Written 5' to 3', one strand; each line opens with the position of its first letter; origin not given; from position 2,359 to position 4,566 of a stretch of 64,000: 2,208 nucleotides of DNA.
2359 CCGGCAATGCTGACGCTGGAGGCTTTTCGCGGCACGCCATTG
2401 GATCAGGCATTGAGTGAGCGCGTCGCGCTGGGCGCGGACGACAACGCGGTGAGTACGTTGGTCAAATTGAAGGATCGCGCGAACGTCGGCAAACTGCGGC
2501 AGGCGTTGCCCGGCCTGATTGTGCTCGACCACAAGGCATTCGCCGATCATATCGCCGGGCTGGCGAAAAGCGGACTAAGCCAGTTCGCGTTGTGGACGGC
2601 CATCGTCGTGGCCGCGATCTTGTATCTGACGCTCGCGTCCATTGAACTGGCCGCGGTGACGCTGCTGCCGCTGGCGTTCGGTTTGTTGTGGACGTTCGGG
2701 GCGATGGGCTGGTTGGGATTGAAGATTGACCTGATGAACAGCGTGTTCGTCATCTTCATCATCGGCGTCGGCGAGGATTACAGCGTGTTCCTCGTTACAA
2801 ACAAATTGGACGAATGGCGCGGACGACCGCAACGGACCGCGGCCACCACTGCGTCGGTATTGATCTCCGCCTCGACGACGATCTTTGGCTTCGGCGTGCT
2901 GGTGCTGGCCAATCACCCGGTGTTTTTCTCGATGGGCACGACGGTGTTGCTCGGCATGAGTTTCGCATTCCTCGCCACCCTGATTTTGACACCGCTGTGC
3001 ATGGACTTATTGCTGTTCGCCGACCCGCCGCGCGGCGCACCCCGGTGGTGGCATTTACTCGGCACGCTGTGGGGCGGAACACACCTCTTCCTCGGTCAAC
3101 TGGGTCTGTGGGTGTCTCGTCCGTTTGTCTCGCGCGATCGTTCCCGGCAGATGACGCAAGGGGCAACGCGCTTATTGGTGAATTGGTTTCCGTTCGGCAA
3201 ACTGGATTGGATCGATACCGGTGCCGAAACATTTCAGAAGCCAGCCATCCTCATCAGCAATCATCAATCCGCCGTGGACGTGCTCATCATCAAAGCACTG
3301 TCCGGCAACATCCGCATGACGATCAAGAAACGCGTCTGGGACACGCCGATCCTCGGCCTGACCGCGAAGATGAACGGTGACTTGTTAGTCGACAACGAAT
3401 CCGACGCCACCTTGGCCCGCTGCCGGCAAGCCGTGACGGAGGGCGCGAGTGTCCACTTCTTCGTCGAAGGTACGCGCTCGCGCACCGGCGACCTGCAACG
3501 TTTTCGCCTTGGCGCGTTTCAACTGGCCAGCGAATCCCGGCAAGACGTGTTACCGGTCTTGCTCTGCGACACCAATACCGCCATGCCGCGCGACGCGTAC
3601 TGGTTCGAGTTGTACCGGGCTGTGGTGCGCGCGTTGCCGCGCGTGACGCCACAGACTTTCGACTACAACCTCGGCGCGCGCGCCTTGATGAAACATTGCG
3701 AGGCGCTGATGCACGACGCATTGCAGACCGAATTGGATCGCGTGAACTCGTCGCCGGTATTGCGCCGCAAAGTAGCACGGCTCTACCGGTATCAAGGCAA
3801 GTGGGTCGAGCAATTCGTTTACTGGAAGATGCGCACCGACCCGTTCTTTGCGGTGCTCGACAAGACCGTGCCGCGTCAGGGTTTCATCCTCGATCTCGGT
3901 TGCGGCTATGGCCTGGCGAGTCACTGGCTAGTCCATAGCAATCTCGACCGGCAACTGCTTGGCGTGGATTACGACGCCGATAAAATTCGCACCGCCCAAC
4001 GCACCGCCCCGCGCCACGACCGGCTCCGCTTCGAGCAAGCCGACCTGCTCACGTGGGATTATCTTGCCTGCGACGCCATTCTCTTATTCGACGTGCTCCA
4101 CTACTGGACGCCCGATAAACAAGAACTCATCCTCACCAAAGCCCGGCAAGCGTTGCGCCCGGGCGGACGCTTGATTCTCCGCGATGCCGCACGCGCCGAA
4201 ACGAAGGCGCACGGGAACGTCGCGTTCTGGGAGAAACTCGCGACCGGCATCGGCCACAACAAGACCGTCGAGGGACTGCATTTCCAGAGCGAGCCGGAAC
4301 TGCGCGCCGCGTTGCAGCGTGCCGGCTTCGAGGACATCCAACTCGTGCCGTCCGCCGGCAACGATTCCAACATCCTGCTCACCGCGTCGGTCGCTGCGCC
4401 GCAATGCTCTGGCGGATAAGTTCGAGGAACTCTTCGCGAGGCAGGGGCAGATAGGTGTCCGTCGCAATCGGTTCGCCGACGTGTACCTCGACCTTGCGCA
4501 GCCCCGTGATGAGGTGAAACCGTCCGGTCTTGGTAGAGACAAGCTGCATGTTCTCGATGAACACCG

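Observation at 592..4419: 1275-aa fusion of MMPL exporter, lysophospholipid acyltransferase and SAM methyltransferase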

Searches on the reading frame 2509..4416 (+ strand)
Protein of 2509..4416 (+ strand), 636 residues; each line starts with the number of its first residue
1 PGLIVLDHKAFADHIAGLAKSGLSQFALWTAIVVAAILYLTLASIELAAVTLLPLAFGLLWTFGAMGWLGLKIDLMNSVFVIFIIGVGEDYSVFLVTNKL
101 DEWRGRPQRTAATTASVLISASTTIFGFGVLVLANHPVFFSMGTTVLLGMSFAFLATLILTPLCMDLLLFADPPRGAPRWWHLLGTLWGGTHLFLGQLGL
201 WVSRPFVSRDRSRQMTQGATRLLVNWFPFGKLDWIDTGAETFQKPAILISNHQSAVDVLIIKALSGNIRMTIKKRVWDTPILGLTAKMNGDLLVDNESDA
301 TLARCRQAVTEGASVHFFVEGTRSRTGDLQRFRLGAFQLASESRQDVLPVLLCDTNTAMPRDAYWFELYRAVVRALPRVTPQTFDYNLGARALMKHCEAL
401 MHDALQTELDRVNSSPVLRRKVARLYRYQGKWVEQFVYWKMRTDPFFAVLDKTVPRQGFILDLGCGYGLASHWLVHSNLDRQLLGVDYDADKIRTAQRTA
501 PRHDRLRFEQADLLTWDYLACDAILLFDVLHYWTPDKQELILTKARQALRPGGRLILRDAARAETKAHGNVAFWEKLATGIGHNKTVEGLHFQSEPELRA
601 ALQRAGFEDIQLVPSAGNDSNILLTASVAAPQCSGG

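Call 30: search_protein_representatives(protein=window:2509-4416:+)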
Query: 636 residues. Proteins with E-value up to 0.001 (for the whole library): 16913; up to 1e-10: 3067; up to 1e-30: 469. The best 150 are listed.
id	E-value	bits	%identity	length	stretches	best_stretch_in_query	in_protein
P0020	5.6e-269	910.8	60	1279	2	1-626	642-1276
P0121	9.8e-169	579.6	42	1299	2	1-626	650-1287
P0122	3.7e-152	524.8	56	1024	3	419-626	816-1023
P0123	9.4e-145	500.4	63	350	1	282-628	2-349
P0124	2.5e-144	499.0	40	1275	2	1-563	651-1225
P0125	2.6e-136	472.5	35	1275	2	2-621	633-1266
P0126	4.5e-129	448.6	40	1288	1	1-612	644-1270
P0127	1.3e-127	443.8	57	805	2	4-294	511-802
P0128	1.2e-124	434.0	42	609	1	39-562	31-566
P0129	1.0e-123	430.9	35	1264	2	1-624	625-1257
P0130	3.7e-122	425.7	35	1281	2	1-592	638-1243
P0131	6.2e-122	425.0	37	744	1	1-624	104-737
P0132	1.8e-118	413.6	35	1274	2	1-622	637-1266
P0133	5.8e-115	401.9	37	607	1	40-624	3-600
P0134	1.4e-112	394.0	33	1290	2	4-624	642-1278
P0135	4.0e-111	389.3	37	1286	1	2-596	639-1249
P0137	4.1e-108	379.3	35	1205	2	1-558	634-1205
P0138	2.1e-107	377.0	36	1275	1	4-617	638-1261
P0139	3.5e-106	372.9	44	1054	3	415-627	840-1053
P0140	1.3e-104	367.7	32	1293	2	1-624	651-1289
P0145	5.8e-103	362.3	33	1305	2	3-613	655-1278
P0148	8.3e-100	351.9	34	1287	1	1-624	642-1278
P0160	5.6e-89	316.1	30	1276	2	9-619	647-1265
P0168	1.3e-84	301.6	29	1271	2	2-596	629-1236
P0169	1.4e-84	301.6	30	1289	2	1-615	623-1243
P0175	1.0e-81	292.2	31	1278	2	2-613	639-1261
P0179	2.5e-80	287.6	30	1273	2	1-621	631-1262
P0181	4.3e-80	286.7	27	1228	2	4-591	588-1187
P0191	5.8e-78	279.7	29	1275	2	28-626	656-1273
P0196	1.4e-77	278.4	29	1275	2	2-619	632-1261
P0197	1.6e-77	278.3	27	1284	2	3-601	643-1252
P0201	2.8e-77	277.5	28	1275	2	5-616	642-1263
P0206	8.9e-77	275.8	29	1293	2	1-608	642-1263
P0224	1.6e-74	268.3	28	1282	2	5-621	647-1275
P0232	1.2e-73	265.5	26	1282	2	1-607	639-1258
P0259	1.3e-70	255.4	26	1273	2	3-606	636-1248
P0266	1.9e-70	254.9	27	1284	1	4-602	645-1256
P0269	1.2e-69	252.2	27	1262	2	5-623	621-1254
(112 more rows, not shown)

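Call 32: list_cluster_members(proteins=[P0121, P0125, P0134, P0140, P0160, P0181, P0197, P0232, P0259, P0269])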
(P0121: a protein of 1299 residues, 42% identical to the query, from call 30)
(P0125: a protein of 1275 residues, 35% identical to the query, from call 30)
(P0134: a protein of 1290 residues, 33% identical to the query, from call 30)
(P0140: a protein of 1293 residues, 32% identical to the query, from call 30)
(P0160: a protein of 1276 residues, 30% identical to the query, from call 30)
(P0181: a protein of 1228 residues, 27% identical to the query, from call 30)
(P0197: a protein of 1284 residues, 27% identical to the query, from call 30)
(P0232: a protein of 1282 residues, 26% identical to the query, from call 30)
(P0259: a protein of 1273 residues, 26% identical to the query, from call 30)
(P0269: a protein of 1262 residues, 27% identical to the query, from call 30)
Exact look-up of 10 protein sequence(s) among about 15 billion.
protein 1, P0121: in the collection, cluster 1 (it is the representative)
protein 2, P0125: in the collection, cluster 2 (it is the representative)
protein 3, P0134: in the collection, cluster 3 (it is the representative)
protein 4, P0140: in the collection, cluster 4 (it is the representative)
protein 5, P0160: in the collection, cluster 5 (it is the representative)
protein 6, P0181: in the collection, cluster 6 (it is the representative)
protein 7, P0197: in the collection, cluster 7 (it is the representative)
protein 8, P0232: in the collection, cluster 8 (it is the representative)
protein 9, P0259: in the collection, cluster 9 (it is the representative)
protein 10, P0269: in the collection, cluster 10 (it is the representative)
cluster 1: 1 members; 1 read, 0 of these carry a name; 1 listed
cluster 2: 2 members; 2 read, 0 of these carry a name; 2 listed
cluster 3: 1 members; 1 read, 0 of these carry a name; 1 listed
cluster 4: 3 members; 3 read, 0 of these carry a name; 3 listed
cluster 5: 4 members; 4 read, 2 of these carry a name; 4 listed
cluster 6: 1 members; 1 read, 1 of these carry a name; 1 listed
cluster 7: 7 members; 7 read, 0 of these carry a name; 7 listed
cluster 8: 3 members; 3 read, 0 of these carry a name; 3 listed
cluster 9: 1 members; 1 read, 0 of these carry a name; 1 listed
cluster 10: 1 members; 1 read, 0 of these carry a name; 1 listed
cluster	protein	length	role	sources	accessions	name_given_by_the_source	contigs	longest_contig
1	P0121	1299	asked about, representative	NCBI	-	-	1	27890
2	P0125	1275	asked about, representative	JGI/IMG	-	-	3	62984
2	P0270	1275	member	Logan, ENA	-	-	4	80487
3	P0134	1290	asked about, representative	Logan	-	-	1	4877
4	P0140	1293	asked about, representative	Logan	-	-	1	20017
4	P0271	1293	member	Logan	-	-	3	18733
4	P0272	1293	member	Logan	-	-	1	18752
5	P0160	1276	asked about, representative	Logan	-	-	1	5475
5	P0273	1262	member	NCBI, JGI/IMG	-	1-acyl-sn-glycerol-3-phosphate acyltransferase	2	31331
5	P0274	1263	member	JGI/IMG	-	1-acyl-sn-glycerol-3-phosphate acyltransferase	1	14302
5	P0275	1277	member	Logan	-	-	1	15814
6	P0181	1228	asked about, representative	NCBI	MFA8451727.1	MAG: MMPL family transporter [Bacteroidales bacterium]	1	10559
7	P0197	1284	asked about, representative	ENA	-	-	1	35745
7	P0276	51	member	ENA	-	-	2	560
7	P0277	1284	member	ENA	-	-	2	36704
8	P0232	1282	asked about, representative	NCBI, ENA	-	-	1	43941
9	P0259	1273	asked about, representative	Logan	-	-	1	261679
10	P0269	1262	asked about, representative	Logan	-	-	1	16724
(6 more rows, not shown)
